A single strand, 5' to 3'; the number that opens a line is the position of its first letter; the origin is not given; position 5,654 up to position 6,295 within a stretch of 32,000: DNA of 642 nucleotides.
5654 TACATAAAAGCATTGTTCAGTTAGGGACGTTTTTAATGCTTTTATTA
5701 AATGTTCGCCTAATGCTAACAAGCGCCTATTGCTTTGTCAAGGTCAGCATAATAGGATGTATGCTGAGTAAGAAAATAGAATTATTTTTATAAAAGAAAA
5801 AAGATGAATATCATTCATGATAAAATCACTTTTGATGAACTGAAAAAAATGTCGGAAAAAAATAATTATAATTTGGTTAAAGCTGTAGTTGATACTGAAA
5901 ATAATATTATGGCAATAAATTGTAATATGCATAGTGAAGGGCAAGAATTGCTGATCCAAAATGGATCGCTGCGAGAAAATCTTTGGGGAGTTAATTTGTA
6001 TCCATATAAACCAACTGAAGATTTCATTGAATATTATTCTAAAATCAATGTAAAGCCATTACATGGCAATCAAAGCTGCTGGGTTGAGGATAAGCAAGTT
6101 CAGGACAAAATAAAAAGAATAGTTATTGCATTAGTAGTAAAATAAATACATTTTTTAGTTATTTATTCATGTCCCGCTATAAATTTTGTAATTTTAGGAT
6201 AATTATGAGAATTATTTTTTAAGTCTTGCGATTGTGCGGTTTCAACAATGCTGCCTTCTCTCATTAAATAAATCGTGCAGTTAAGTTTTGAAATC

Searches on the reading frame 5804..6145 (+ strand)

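Call 74: search_protein_families(library=pfam, proteins=[window:5804-6145:+], max_evalue=0.001)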
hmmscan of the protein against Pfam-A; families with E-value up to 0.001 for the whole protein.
window:5804-6145:+ (113 aa): 1 family
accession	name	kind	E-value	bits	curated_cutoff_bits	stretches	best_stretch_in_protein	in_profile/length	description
PF18924.5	DUF5674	-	6.7e-25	87.7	27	1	3-108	2-107/109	Protein of unknown function (DUF5674)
